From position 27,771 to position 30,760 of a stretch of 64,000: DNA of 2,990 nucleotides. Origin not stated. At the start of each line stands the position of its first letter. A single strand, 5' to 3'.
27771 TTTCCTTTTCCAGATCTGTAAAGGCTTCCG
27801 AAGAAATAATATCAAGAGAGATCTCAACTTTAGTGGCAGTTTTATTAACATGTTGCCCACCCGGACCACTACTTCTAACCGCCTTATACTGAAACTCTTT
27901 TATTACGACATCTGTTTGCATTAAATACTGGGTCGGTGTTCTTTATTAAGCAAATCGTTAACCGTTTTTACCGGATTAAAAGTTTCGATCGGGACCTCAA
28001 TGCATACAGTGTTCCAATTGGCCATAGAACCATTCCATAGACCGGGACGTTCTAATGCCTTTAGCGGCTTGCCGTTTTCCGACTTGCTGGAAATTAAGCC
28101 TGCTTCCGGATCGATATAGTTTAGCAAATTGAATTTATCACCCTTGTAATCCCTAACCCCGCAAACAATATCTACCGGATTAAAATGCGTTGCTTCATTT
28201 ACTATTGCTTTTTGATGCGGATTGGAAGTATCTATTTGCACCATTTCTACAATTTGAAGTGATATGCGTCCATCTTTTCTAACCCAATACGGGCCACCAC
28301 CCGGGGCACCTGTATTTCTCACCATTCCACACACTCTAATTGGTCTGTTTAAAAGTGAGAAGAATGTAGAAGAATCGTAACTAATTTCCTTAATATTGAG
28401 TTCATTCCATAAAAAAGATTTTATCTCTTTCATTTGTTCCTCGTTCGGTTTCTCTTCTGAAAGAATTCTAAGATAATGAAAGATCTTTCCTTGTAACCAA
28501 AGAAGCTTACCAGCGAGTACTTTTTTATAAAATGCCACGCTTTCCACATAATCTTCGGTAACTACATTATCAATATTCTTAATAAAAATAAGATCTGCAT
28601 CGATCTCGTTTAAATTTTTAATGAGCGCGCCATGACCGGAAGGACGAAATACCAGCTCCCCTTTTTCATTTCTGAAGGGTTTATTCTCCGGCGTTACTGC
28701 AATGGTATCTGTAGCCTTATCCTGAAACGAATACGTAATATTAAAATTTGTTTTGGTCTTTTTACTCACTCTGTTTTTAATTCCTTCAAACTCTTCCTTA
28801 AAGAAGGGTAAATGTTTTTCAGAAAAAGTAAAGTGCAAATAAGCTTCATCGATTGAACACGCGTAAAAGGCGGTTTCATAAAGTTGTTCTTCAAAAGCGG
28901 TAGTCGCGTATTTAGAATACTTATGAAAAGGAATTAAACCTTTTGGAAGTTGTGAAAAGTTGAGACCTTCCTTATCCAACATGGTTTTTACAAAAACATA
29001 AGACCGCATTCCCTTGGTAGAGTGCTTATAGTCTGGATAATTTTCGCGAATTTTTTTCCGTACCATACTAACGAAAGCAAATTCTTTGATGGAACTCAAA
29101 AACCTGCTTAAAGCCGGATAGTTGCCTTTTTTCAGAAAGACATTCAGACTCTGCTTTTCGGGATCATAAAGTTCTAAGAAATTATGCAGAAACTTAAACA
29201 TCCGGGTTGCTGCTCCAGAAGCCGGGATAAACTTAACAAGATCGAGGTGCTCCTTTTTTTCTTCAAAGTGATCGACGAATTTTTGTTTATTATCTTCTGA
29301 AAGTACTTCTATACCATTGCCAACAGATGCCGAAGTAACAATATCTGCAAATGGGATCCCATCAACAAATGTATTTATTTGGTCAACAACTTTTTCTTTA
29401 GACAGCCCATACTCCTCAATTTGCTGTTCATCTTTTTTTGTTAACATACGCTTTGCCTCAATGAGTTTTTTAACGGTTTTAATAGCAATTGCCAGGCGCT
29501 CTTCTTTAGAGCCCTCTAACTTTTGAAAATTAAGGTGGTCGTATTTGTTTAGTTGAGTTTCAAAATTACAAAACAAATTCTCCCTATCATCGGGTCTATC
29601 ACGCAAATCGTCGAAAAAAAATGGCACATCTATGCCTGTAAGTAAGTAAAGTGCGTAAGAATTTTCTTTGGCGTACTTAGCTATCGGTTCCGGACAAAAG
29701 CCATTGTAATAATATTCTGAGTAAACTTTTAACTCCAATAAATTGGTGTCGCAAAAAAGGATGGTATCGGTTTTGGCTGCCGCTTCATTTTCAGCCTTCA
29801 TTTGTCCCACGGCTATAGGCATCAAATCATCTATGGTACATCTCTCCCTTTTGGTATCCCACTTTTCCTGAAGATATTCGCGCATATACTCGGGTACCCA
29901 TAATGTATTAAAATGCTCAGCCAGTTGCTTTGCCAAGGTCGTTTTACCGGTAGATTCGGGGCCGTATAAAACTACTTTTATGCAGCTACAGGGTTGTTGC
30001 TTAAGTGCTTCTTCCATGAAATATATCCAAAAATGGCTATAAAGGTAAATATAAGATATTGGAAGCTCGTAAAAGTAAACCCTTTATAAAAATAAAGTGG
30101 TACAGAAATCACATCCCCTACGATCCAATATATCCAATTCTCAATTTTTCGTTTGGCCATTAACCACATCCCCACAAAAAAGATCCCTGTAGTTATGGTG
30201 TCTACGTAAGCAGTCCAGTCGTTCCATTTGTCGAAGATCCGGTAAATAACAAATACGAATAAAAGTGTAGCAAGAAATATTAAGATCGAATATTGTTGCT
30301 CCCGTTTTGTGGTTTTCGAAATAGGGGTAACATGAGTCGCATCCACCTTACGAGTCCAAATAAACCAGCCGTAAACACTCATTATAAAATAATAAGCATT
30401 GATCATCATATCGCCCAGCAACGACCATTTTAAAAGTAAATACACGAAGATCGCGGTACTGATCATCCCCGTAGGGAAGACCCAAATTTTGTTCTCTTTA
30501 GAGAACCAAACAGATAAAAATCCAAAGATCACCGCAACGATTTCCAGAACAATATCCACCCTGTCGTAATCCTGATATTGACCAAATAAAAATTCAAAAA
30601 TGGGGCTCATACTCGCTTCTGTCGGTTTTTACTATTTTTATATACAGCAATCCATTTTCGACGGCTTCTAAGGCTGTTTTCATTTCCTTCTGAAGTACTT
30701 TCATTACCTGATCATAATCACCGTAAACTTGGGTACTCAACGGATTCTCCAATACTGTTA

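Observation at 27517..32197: Tight six-gene minus-strand operon: PPTase - GGGPS-like - YkoF-like - PnuC - kinase/nucleotidyltransferase fusion - ArfB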

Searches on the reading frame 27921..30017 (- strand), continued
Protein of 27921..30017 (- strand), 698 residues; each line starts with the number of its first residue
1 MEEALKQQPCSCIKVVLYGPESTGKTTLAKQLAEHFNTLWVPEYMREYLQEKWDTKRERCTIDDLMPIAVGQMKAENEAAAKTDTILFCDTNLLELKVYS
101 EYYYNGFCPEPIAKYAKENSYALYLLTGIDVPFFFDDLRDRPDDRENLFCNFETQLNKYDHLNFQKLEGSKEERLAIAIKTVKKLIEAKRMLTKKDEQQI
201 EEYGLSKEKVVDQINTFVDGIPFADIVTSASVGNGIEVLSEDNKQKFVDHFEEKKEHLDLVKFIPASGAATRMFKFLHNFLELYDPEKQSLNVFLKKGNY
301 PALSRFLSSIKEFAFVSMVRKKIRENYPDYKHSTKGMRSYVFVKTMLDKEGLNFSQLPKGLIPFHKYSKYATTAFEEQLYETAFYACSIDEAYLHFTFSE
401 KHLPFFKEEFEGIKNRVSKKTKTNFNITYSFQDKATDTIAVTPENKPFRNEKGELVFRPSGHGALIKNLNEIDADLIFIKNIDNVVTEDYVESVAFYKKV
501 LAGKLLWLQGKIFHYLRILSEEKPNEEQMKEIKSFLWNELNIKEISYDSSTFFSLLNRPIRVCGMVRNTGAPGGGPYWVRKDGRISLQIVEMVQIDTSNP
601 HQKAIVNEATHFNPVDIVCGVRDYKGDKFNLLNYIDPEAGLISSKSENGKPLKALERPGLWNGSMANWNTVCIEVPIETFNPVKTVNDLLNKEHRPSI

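Call 13: search_solved_structures(query=A1, max_evalue=1, show_alignments=2)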
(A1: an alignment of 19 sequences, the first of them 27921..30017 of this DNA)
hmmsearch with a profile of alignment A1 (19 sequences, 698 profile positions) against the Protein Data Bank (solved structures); distinct sequences matched with E-value up to 1: 22.
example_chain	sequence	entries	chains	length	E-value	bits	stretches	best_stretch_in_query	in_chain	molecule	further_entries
9x6f_A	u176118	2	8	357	1.2e-22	83.5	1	12-186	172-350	Nicotinamide-nucleotide adenylyltransferase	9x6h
1lw7_A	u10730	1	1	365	1.9e-17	66.4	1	15-188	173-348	TRANSCRIPTIONAL REGULATOR NADR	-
8x7f_A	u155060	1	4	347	8.8e-17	64.1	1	14-185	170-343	Trifunctional NAD biosynthesis/regulator protein NadR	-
6gye_A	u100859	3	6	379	1.5e-11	46.9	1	15-166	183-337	Nicotinamide-nucleotide adenylyltransferase NadR family / Ribosylnicotinamide kinase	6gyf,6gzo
9fqr_Xf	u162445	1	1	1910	3.7e-07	32.3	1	13-105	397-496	Cilia- and flagella-associated protein 276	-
3cmu_A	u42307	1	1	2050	0.00012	24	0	15-33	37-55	Protein recA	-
3cmt_A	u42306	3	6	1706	0.00069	21.5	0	15-33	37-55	Protein recA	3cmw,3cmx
3cmv_A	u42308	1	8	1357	0.0054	18.6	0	15-33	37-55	Protein recA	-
5vc7_A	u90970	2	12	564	0.11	14.2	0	15-58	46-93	VCP-like ATPase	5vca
8amz_K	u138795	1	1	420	0.13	14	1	15-53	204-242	AAA domain-containing protein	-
5g4g_A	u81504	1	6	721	0.23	13.2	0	15-58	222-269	VCP-LIKE ATPASE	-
5g4f_A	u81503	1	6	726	0.23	13.2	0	15-58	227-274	VCP-LIKE ATPASE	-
6ef2_J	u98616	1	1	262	0.28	12.9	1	15-51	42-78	26S proteasome regulatory subunit 8 homolog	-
6ef1_J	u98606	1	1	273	0.3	12.8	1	15-51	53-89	26S proteasome regulatory subunit 8 homolog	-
6ef0_J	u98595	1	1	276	0.3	12.8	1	15-51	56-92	26S proteasome regulatory subunit 8 homolog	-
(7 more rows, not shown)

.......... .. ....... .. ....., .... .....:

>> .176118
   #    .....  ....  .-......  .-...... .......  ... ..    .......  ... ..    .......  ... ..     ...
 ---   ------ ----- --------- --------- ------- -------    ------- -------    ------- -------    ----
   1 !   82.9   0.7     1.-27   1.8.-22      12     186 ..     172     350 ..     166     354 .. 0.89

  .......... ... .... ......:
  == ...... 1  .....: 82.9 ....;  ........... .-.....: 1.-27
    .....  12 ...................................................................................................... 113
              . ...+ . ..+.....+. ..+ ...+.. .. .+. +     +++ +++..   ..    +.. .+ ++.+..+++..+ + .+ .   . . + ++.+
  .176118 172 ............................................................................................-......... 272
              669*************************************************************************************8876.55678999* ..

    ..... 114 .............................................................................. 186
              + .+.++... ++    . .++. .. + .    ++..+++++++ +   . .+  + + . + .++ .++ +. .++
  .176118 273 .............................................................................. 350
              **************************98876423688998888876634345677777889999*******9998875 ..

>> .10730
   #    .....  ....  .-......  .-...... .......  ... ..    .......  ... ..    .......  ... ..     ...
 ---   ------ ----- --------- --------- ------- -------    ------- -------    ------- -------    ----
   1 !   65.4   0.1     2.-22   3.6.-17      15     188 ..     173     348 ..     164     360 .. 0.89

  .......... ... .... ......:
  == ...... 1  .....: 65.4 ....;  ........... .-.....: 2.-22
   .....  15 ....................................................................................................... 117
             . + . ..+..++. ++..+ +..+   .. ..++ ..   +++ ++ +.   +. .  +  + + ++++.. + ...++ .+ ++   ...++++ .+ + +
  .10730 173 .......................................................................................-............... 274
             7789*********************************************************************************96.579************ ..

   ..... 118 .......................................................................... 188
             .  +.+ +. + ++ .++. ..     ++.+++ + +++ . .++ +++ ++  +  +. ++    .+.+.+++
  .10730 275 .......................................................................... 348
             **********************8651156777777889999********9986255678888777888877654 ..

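Call 28: predict_structure(alignment_id=A2)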
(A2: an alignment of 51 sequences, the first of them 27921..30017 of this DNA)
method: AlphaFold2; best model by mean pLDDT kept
length: 698 residues; sequences in the alignment: 51
mean_pLDDT: 88.8   pTM: 0.76
mean pLDDT of the five models: 88.8, 88.3, 87.4, 86.9, 84.5
residues with pLDDT >= 90: 388; 70-90: 279; 50-70: 30; < 50: 1
segments of 3 or more residues with pLDDT < 50: none
pLDDT, mean of each block of 10 residues (from residue 1): 82 89 86 95 90 87 93 94 91 92 90 89 86 63 82 82 84 90 80 88 87 85 90 93 98 96 82 88 94 92 95 93 92 93 94 90 86 92 93 93 93 93 95 85 90 87 81 95 85 94 98 96 89 94 88 95 85 82 89 90 88 89 95 85 79 81 85 91 88 70
secondary structure, 60 per line:
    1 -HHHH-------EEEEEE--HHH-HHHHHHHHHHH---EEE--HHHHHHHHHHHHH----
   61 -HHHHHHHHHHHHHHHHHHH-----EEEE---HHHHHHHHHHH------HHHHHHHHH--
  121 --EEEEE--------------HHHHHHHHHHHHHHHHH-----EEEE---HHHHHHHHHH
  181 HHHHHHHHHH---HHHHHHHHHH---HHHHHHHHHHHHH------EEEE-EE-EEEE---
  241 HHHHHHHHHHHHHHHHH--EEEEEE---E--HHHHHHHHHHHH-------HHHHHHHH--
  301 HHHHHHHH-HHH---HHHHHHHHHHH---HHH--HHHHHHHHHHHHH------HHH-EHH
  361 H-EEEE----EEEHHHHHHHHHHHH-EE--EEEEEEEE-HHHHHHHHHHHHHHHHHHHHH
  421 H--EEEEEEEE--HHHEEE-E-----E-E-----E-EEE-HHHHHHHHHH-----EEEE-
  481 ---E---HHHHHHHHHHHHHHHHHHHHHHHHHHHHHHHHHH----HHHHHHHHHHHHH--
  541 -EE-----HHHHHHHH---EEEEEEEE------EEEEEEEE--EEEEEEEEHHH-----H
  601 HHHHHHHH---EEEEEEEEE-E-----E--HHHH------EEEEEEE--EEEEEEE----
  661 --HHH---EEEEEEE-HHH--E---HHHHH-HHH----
elements in order (helices of 4 or more, strands of 3 or more residues): H2-5 E13-18 H25-35 E39-41 H44-56 H62-80 E86-89 H93-103 H110-118 E123-127 H142-158 E164-167 H171-190 H194-203 H207-219 E226-229 E234-237 H241-257 E260-265 H272-283 H291-298 H301-308 H316-326 H335-347 E363-366 E371-373 H374-385 E391-398 H400-421 E424-431 E437-439 E457-459 H461-470 E476-479 H488-521 H526-538 H549-556 E560-567 E574-581 E584-591 H600-608 E612-620 H631-634 E641-647 E650-656 E669-675 H686-690

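Call 30: fold_search(model_id=the predicted structure, library=pdb)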
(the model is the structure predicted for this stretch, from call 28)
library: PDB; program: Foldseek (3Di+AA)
matches with E <= 10: 802; with E <= 0.001: 36
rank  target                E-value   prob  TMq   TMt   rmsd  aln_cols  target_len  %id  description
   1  3r3i_A                2.7e-10  1.00  0.33  0.48   7.9       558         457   13  Crystal Structure of C-terminal truncation of UDP-glucose Pyrophosphorylase of Homo sapiens (released 2012-03-21)
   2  3r3i_B                9.7e-10  1.00  0.26  0.38   9.3       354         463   19  Crystal Structure of C-terminal truncation of UDP-glucose Pyrophosphorylase of Homo sapiens (released 2012-03-21)
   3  3r2w_A                1.3e-09  1.00  0.26  0.38   6.7       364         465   18  Crystal Structure of UDP-glucose Pyrophosphorylase of Homo Sapiens (released 2012-02-08)
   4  9g5y_A                5.7e-09  1.00  0.34  0.49  11.1       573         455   13  The structure of Aspergillus fumigatus UDP-GlcNAc pyrophosphorylase in complex with a fragment (released 2025-07-30)
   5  3r3i_D                1.0e-08  1.00  0.28  0.40  20.3       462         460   15  Crystal Structure of C-terminal truncation of UDP-glucose Pyrophosphorylase of Homo sapiens (released 2012-03-21)
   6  2yqc                  1.2e-08  1.00  0.37  0.51   9.6       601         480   12  Crystal Structure of uridine-diphospho-N-acetylglucosamine pyrophosphorylase from Candida albicans, in the apo-like form (released 2007-05-22)
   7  2icy_MODEL_1_B        1.3e-08  1.00  0.34  0.49   7.0       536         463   12  Crystal Structure of a Putative UDP-glucose Pyrophosphorylase from Arabidopsis Thaliana with Bound UDP-glucose (released 2006-10-03)
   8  6g9w_A                1.3e-08  1.00  0.35  0.50  10.9       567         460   12  Crystal Structure of Aspergillus fumigatus UDP-N-acetylglucosamine pyrophosphorylase in complex with UTP (released 2019-04-24)
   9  2icx_B                1.3e-08  1.00  0.33  0.48   6.6       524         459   13  Crystal Structure of a Putative UDP-glucose Pyrophosphorylase from Arabidopsis Thaliana with Bound UTP (released 2006-09-26)
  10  9g53_B                1.7e-08  1.00  0.36  0.52   9.8       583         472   12  The structure of Aspergillus fumigatus UDP-GlcNAc pyrophosphorylase in complex with a fragment (released 2025-07-30)
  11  1vm8_A                2.6e-08  1.00  0.39  0.54   7.5       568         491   13  Crystal structure of UDP-N-acetylglucosamine pyrophosphorylase (Agx2) from Mus musculus at 2.50 A resolution (released 2004-10-05)
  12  3r2w_D                2.7e-08  1.00  0.29  0.41   8.8       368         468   18  Crystal Structure of UDP-glucose Pyrophosphorylase of Homo Sapiens (released 2012-02-08)
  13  4r7p_A                6.6e-08  1.00  0.36  0.49   9.5       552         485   13  Human UDP-glucose pyrophosphorylase isoform 1 in complex with UDP-glucose (released 2015-04-22)
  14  2yqh_B                6.6e-08  1.00  0.36  0.52   9.3       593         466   11  Crystal structure of uridine-diphospho-N-acetylglucosamine pyrophosphorylase from Candida albicans, in the substrate-b (released 2007-05-22)
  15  9g5f_D                8.8e-08  1.00  0.33  0.47  11.7       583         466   12  The structure of Aspergillus fumigatus UDP-GlcNAc pyrophosphorylase in complex with a fragment (released 2025-07-30)
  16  3r3i_C                1.5e-07  1.00  0.26  0.38  19.6       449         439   16  Crystal Structure of C-terminal truncation of UDP-glucose Pyrophosphorylase of Homo sapiens (released 2012-03-21)
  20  8x7f_A                3.0e-07  1.00  0.24  0.46   2.5       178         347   23  CryoEM structure of the trifunctional NAD biosynthesis/regulator protein NadR in complex with NAD (released 2024-12-04)
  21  1lw7                  9.6e-07  1.00  0.22  0.43   4.9       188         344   22  NADR PROTEIN FROM HAEMOPHILUS INFLUENZAE (released 2002-08-07)
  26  6gye_A                1.2e-04  1.00  0.21  0.40   3.6       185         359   25  Crystal structure of NadR protein in complex with NR (released 2019-07-10)
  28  6gye_B                4.8e-04  1.00  0.21  0.39   3.7       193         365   25  Crystal structure of NadR protein in complex with NR (released 2019-07-10)
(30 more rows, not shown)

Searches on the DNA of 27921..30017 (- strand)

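Call 44: search_rna_families(sources=[L059, L002, L016, L020, L004], threshold=gathering)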
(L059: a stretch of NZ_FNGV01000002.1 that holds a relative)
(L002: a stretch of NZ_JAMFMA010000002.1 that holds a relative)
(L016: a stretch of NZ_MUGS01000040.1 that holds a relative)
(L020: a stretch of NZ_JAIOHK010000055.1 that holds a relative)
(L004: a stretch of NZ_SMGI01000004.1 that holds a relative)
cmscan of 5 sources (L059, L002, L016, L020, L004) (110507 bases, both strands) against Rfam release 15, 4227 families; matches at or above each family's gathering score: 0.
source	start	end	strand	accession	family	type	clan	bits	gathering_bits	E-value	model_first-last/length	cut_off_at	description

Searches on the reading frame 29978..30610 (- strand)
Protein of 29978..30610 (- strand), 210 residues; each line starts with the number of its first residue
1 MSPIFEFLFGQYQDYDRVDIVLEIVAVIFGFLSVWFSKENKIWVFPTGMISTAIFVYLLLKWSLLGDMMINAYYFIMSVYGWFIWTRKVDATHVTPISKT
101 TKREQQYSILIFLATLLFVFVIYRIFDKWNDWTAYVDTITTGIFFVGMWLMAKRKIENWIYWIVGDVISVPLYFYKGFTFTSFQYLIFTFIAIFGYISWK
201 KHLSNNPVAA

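Call 3: search_protein_families(library=pfam, proteins=[window:29978-30610:-], max_evalue=0.01)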
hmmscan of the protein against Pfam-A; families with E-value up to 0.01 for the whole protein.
window:29978-30610:- (210 aa): 1 family
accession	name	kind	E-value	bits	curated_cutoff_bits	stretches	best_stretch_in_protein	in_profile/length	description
PF04973.17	NMN_transporter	-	1.5e-53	181.8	27.3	1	21-201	2-175/175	Nicotinamide mononucleotide transporter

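Call 4: search_protein_families(library=ncbifam, proteins=[window:29978-30610:-], max_evalue=0.01)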
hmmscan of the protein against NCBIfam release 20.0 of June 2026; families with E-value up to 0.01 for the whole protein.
window:29978-30610:- (210 aa): 2 families
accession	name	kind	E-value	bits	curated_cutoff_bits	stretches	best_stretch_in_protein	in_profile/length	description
TIGR01528.1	NMN_trans_PnuC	equivalog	6.9e-31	107.6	42.45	1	22-202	4-184/187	nicotinamide riboside transporter PnuC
NF011926.0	PRK15397.1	subfamily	7.9e-21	75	335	2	134-203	160-229/239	nicotinamide riboside transporter PnuC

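Call 19: search_solved_structures(query=window:29978-30610:-, max_evalue=1, show_alignments=2)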
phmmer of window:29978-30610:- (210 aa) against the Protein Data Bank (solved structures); distinct sequences matched with E-value up to 1: 2.
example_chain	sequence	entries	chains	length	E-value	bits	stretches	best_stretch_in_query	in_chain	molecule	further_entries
4qtn_A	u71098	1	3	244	3.1e-09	40.2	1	20-203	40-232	Nicotinamide riboside transporter PnuC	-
7qha_A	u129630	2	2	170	0.14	15.2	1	63-145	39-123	Putative TRAP-type C4-dicarboxylate transport system, small permease component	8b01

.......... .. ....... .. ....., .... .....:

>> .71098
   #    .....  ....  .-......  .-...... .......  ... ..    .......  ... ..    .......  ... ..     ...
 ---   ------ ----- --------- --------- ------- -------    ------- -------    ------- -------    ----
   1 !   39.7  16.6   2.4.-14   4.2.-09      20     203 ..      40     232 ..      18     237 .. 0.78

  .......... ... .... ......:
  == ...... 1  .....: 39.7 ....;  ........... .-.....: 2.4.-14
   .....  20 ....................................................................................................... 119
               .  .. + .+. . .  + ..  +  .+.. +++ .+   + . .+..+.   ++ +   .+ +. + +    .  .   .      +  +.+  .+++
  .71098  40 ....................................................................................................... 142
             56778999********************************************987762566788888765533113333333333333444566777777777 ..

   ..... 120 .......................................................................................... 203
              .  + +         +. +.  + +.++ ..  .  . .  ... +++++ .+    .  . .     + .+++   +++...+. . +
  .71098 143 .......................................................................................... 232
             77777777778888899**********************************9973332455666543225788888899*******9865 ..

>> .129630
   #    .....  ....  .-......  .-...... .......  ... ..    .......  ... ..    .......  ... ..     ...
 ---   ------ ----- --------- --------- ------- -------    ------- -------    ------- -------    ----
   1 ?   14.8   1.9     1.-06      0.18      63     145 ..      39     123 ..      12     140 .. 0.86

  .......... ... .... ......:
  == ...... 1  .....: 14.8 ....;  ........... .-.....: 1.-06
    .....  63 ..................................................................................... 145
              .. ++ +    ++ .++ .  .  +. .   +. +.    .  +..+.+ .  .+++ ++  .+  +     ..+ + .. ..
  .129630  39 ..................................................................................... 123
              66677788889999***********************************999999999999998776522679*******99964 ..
